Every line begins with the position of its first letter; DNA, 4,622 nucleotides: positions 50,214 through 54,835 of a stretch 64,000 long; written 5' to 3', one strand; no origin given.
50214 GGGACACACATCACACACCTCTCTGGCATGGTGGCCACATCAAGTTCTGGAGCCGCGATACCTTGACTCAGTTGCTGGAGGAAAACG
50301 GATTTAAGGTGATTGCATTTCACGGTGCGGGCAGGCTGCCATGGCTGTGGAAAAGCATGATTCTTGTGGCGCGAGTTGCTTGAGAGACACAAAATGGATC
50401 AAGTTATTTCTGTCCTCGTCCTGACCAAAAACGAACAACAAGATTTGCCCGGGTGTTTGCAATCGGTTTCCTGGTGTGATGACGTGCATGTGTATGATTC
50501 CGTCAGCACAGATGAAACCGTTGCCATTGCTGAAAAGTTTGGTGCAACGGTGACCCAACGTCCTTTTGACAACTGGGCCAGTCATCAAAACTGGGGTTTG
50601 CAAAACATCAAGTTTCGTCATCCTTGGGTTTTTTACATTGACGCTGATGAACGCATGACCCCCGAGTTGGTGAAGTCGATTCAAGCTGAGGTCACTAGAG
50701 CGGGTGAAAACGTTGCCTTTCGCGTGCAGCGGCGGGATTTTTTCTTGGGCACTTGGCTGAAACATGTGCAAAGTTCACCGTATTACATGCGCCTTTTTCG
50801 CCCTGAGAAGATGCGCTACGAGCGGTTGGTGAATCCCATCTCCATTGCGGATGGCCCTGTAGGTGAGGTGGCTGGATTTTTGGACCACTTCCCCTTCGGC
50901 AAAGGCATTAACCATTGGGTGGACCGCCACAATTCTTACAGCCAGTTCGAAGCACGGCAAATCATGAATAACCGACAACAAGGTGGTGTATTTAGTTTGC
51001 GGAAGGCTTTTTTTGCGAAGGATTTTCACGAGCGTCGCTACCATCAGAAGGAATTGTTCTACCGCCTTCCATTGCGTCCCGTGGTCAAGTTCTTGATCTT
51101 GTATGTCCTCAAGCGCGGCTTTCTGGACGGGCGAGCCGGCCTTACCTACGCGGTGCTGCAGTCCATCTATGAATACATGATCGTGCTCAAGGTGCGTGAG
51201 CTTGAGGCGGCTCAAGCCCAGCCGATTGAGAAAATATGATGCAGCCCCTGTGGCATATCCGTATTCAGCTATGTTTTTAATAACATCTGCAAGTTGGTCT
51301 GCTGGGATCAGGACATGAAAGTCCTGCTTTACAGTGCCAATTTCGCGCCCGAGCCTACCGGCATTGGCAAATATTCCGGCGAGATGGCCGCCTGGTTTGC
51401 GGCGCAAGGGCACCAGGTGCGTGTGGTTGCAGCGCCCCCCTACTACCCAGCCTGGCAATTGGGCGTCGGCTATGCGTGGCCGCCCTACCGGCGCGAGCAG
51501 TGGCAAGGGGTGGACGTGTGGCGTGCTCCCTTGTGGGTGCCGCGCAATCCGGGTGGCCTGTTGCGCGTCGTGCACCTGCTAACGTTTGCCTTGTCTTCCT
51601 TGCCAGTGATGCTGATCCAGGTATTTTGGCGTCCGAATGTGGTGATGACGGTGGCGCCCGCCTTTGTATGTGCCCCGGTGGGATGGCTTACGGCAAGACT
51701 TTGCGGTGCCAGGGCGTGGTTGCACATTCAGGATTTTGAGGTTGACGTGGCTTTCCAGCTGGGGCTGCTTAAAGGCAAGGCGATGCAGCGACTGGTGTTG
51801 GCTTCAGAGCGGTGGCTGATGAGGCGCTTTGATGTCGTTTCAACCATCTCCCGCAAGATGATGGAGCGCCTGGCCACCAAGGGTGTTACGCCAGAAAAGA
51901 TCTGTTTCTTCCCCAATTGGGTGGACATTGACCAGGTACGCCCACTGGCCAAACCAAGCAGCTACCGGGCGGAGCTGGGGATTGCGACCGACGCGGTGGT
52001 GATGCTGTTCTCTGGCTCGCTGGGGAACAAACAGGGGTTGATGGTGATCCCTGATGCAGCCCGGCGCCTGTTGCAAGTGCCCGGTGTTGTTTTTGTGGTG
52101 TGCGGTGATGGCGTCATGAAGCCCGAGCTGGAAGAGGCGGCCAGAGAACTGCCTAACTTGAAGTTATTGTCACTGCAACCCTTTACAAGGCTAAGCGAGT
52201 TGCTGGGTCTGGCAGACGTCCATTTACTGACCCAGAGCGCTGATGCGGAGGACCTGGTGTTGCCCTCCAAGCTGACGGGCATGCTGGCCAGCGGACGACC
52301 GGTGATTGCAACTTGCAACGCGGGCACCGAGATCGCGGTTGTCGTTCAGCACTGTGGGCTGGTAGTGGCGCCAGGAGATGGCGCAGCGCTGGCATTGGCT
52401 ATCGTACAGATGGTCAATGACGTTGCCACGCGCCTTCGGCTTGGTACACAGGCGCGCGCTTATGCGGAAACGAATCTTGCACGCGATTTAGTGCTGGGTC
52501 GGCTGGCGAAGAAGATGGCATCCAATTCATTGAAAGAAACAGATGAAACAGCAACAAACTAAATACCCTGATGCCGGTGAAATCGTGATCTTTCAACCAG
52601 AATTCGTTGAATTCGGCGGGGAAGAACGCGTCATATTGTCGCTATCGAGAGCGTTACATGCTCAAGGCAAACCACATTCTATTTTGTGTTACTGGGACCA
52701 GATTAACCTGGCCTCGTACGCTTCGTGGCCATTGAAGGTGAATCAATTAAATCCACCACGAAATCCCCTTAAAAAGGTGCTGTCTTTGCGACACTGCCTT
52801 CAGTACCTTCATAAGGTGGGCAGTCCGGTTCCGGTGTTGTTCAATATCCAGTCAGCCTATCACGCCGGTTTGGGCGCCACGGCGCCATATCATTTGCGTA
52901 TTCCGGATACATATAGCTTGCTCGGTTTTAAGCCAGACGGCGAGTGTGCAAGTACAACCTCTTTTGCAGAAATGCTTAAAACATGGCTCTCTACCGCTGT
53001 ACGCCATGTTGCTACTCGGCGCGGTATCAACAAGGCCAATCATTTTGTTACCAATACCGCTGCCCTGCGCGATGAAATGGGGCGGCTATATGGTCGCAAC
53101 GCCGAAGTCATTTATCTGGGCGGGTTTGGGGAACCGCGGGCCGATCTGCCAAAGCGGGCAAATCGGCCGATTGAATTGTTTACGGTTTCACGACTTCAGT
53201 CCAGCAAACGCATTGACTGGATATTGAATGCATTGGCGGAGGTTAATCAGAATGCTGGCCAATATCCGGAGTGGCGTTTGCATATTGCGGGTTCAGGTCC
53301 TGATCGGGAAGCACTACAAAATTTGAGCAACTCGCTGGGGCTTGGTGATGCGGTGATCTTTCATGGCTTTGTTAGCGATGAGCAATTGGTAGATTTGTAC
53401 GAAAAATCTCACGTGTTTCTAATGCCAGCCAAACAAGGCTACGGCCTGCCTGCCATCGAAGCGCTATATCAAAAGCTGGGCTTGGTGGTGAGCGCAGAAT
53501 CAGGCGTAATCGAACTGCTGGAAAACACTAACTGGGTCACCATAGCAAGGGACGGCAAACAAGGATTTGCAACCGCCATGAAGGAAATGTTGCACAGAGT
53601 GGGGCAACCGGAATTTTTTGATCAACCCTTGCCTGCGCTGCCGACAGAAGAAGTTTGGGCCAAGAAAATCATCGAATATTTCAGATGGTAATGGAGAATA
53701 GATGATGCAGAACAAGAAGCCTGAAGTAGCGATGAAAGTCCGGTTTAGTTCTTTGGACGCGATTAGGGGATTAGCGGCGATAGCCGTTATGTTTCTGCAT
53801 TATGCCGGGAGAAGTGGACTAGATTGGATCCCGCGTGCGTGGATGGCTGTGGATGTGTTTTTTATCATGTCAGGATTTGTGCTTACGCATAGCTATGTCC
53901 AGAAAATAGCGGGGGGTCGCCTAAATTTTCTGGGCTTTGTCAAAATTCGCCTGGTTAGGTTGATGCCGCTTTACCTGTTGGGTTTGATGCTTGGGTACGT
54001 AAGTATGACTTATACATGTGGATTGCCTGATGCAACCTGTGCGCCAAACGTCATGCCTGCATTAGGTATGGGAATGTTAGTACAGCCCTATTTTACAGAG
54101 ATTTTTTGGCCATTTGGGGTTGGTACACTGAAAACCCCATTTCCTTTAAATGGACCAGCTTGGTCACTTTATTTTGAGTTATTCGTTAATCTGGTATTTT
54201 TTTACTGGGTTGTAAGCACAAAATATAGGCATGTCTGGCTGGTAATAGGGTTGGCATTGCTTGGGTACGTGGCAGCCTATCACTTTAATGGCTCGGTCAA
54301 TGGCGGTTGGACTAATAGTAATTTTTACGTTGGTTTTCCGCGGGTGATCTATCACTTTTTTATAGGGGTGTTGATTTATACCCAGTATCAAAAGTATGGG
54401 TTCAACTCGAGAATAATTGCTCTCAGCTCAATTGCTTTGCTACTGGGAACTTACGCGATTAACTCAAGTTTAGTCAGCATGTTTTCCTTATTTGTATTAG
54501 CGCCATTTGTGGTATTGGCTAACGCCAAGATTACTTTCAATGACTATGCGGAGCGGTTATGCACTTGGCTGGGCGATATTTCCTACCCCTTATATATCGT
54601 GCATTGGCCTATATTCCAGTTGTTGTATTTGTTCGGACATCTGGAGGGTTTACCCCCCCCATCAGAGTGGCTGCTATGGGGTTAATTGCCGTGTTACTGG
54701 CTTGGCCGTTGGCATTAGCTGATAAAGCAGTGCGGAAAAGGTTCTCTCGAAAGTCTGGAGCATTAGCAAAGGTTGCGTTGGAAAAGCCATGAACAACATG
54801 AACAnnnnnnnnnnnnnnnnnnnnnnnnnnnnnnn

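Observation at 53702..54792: EPS O-acyltransferase switched OFF at a C8 tract (possible phase variation)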

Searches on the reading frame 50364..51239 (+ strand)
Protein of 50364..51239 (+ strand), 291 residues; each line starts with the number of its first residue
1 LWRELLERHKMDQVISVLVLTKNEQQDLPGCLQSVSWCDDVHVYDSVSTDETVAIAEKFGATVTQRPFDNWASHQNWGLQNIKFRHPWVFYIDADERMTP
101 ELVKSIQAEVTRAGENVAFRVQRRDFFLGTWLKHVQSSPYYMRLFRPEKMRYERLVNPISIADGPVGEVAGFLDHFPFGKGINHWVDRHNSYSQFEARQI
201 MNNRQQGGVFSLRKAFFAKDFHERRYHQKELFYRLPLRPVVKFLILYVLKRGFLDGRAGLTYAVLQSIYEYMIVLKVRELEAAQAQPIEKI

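Call 6: search_protein_families(library=pfam, proteins=[window:50364-51239:+])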
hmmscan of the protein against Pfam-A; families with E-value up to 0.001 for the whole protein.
window:50364-51239:+ (291 aa): 1 family
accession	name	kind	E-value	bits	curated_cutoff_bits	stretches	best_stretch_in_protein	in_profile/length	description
PF00535.33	Glycos_transf_2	-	4.6e-12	46.6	23.3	1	16-160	1-152/168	Glycosyl transferase family 2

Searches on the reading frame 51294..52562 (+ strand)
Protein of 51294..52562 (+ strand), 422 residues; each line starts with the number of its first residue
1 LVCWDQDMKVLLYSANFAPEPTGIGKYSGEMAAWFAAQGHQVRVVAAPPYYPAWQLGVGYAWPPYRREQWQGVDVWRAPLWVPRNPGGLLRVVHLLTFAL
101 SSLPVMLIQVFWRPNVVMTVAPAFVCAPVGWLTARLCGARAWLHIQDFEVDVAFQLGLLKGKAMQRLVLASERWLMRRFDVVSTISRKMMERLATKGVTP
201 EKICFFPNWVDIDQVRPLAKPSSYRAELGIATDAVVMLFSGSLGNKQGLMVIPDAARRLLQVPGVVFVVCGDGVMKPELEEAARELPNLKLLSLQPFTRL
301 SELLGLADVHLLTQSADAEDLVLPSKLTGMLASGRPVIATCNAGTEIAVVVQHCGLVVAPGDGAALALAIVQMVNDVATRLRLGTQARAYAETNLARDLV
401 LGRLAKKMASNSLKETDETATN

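Call 6: search_protein_families(library=pfam, proteins=[window:51294-52562:+])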
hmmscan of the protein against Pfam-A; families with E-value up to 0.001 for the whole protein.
window:51294-52562:+ (422 aa): 4 families
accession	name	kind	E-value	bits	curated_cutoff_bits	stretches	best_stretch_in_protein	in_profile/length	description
PF13579.12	Glyco_trans_4_4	-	3.2e-24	86.5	29.7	1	22-209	1-158/158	Glycosyl transferase 4-like domain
PF13692.12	Glyco_trans_1_4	-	6.3e-14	52.9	27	1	236-376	3-142/142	Glycosyl transferases group 1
PF00534.26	Glycos_transf_1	-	1.4e-13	51.2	26.4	1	224-388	5-170/172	Glycosyl transferases group 1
PF13439.12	Glyco_transf_4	-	3e-13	50.6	28.5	1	23-213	3-169/170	Glycosyltransferase Family 4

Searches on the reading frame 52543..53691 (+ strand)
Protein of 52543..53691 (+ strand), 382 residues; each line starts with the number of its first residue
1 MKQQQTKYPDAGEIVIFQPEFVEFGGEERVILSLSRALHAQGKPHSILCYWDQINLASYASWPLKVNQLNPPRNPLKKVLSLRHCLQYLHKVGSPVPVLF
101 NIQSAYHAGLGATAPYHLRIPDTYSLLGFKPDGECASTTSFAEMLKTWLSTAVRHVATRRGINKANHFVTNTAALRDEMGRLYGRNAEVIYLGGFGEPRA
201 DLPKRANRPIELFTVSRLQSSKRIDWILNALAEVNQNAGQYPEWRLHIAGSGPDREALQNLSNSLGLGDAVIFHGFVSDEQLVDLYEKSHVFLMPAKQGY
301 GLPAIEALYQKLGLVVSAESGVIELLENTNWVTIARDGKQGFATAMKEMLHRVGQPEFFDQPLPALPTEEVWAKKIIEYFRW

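Call 6: search_protein_families(library=pfam, proteins=[window:52543-53691:+])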
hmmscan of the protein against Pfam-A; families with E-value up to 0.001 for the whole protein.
window:52543-53691:+ (382 aa): 5 families
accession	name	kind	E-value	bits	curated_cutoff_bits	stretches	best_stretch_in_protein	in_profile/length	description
PF00534.26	Glycos_transf_1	-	1.5e-24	86.9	26.4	1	207-351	13-157/172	Glycosyl transferases group 1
PF13692.12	Glyco_trans_1_4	-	6.4e-23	82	27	1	212-351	4-141/142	Glycosyl transferases group 1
PF20706.3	GT4-conflict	-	3.3e-12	46.5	26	1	174-332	156-324/385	Family 4 Glycosyltransferase in conflict systems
PF13439.12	Glyco_transf_4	-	4.3e-07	30.5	28.5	1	25-193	2-165/170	Glycosyltransferase Family 4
PF13579.12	Glyco_trans_4_4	-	6.1e-07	30.3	29.7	1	25-191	1-154/158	Glycosyl transferase 4-like domain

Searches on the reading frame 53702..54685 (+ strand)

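Call 6: search_protein_families(library=pfam, proteins=[window:53702-54685:+])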
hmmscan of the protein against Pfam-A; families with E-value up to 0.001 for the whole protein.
window:53702-54685:+ (327 aa): 1 family
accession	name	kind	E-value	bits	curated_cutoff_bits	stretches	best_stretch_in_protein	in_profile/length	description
PF01757.29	Acyl_transf_3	-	4.1e-21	75.8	31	1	16-324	2-311/326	Acyltransferase domain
